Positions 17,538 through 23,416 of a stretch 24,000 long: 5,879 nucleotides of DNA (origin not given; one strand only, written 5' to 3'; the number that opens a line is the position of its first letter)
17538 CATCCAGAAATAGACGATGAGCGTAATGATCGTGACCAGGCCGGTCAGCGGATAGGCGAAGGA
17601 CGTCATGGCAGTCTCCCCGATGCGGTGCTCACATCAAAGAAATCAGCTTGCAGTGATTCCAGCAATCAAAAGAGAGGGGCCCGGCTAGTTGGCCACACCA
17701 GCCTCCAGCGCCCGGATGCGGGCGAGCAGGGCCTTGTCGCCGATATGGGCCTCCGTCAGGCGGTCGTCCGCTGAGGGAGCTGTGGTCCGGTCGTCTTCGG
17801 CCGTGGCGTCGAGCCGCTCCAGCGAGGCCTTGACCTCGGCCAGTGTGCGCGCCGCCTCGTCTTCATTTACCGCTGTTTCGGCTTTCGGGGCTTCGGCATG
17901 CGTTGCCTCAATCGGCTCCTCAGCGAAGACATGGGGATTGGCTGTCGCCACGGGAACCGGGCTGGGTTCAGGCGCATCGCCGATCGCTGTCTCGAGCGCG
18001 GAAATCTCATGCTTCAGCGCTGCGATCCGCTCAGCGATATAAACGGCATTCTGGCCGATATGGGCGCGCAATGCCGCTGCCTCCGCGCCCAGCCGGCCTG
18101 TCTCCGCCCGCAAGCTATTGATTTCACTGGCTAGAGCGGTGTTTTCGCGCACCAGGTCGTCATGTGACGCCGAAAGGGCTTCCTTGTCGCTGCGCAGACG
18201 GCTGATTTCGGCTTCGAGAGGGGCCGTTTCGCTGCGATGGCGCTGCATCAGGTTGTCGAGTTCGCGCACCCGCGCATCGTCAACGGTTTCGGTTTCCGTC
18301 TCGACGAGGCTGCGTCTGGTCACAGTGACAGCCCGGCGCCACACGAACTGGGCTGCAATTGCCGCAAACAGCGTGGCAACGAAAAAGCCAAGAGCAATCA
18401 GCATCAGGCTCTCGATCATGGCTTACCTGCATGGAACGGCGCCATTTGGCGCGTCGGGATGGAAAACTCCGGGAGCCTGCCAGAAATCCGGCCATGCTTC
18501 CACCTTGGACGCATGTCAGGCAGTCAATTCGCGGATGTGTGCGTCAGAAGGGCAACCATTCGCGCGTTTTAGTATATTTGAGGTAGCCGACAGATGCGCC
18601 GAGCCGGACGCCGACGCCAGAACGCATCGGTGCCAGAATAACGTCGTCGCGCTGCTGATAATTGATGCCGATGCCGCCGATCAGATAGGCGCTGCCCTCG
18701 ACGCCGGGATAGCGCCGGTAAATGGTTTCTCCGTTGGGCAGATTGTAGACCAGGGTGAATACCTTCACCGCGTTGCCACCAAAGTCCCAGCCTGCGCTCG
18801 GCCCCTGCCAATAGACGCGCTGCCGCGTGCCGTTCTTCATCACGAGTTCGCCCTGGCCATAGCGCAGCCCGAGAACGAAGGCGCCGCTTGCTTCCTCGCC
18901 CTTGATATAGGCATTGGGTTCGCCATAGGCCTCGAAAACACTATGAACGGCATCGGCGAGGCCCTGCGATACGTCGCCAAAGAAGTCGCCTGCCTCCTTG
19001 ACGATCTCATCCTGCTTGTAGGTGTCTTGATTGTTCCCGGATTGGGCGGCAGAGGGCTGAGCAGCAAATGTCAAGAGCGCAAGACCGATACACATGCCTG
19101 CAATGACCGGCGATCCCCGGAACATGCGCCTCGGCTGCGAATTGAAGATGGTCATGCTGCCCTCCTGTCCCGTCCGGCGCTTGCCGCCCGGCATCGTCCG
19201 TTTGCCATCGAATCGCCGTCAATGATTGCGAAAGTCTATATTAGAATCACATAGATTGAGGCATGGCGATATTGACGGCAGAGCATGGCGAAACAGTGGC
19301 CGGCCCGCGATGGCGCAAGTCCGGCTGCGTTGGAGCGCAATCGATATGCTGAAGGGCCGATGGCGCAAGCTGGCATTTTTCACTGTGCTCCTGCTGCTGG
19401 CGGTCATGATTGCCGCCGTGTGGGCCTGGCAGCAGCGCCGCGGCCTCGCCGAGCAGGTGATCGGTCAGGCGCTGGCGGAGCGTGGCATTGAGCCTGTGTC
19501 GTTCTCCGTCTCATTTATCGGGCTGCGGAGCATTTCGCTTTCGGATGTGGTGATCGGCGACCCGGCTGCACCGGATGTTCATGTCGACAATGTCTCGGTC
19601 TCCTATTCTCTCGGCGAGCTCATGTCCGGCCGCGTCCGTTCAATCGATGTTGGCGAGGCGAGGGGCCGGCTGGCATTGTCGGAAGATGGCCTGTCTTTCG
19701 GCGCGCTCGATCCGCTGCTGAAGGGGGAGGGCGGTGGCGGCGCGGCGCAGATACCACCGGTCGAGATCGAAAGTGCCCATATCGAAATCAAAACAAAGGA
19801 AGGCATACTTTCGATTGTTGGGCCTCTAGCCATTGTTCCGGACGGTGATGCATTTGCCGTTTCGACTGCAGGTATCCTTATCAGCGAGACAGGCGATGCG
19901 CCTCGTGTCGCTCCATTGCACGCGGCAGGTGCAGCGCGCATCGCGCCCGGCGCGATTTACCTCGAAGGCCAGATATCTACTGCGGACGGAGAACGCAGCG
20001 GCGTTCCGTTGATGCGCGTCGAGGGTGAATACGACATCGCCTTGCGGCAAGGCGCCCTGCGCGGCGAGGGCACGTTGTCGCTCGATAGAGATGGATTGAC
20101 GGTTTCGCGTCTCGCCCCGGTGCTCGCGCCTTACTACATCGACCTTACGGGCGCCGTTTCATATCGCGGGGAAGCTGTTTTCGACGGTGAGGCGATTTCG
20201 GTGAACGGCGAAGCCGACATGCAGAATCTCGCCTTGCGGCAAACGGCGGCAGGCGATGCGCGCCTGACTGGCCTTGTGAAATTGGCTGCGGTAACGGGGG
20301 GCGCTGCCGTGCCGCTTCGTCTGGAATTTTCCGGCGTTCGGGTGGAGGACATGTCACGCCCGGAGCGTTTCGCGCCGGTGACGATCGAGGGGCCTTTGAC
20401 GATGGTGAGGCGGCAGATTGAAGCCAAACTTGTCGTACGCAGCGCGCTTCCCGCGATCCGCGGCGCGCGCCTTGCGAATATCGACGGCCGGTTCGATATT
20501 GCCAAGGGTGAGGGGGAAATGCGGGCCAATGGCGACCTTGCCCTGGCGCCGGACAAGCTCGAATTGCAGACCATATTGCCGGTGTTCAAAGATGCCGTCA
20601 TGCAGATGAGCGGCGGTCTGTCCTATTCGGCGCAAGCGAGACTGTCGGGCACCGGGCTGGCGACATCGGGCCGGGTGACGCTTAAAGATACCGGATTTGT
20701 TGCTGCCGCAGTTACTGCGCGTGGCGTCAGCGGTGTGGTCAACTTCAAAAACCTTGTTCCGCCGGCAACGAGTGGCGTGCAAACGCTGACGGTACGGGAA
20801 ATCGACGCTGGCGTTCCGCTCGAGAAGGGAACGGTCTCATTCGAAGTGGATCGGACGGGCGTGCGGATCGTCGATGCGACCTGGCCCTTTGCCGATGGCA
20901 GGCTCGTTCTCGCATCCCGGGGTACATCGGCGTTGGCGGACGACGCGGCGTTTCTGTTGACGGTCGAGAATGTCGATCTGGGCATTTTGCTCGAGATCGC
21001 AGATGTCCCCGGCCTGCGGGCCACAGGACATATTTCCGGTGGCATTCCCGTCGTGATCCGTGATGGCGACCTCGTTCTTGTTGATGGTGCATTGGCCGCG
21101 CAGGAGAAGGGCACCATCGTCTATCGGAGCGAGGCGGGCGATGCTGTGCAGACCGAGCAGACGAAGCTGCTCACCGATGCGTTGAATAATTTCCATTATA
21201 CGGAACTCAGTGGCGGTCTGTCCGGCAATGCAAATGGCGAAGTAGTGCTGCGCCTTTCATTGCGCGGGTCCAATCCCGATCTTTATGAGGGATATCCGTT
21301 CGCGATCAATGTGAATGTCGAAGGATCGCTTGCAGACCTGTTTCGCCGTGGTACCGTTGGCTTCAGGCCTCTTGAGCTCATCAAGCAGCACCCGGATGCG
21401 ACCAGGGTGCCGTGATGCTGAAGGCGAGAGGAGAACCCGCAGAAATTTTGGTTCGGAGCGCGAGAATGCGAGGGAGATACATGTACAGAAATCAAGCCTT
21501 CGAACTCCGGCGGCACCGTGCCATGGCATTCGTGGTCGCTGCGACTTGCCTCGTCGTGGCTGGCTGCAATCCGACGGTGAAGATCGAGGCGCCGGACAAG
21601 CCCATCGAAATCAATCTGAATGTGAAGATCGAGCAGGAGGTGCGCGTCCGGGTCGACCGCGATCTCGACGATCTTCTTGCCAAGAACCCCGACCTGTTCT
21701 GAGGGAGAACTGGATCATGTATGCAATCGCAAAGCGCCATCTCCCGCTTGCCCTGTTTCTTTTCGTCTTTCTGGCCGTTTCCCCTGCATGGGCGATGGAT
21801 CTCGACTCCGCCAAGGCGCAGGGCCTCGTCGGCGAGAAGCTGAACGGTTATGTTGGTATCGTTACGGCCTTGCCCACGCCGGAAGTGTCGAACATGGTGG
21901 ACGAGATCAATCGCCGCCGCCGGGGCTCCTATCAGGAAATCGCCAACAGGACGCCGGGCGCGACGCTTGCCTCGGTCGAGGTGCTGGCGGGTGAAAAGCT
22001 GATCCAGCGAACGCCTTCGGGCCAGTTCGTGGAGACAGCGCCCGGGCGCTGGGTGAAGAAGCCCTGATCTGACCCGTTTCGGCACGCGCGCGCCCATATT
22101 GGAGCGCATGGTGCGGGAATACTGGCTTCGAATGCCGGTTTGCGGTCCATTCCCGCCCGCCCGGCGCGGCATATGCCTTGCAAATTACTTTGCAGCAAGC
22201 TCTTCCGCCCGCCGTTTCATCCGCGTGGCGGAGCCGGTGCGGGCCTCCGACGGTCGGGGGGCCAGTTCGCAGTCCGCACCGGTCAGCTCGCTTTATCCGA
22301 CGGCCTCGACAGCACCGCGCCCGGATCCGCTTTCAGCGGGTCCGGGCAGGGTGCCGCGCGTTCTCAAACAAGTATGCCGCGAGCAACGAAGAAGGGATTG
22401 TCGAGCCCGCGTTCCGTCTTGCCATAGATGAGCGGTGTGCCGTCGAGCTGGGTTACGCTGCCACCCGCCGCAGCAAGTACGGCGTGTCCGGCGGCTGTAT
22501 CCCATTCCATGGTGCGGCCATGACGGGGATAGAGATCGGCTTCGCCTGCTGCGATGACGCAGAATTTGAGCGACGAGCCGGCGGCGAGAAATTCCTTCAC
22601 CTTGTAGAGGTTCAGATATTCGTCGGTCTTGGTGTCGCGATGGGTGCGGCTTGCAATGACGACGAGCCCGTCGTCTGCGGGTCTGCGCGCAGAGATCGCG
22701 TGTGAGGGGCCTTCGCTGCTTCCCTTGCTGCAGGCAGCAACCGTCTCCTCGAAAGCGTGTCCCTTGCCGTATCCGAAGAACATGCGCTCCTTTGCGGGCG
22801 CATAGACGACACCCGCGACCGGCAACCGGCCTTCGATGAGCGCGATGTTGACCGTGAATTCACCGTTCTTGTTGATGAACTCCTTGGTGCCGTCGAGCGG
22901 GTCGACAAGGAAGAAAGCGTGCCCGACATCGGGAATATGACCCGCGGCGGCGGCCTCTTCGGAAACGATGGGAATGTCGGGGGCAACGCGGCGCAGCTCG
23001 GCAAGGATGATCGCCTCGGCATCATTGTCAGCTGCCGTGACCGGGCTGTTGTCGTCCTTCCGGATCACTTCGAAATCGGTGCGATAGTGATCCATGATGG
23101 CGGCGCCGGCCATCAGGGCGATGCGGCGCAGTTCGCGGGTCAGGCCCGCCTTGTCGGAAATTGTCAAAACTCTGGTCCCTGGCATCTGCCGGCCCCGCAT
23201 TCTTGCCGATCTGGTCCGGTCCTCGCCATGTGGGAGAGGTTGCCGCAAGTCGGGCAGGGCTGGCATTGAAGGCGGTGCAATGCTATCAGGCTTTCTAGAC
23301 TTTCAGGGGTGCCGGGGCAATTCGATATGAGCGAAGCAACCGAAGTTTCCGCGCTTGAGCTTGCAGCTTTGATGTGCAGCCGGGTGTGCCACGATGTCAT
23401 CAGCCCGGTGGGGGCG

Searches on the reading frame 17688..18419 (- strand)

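Call 56: search_protein_families(library=pfam, proteins=[window:17688-18419:-], max_evalue=0.00001)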
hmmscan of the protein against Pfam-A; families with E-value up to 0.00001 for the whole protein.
window:17688-18419:- (244 aa): 0 families

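Call 79: search_protein_families(library=ncbifam, proteins=[window:17688-18419:-], max_evalue=0.001)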
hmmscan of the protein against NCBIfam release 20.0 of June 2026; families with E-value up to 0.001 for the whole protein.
window:17688-18419:- (244 aa): 2 families
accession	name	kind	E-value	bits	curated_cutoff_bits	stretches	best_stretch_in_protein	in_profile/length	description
NF046104.1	PptglHdxlasePcsB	equivalog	0.00061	19.1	450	0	47-106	37-96/400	peptidoglycan hydrolase PcsB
TIGR04211.1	SH3_and_anchor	equivalog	0.00096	18.8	65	1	62-146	65-148/198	TIGR04211 family SH3 domain-containing protein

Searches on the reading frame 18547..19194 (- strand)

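Call 56: search_protein_families(library=pfam, proteins=[window:18547-19194:-], max_evalue=0.00001)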
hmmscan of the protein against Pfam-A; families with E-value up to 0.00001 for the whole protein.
window:18547-19194:- (216 aa): 1 family
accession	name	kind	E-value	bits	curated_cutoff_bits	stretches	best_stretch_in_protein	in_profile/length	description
PF06577.17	EipA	-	4.6e-74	248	30.8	1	57-216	1-160/160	Envelope integrity protein A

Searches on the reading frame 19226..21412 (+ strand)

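Call 56: search_protein_families(library=pfam, proteins=[window:19226-21412:+], max_evalue=0.00001)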
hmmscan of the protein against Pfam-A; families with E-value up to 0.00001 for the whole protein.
window:19226-21412:+ (729 aa): 1 family
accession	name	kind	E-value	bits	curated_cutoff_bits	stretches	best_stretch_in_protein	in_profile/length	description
PF11739.14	YdbH-like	-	3.6e-76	258.2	26.3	2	375-721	510-890/893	Intermembrane phospholipid transport protein YdbH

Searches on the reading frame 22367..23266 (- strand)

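Call 56: search_protein_families(library=pfam, proteins=[window:22367-23266:-], max_evalue=0.00001)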
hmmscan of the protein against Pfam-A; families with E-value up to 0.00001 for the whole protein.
window:22367-23266:- (300 aa): 1 family
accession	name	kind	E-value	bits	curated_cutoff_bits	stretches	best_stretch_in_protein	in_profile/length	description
PF00459.30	Inositol_P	-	2.7e-50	171.8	27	1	47-284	10-248/271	Inositol monophosphatase family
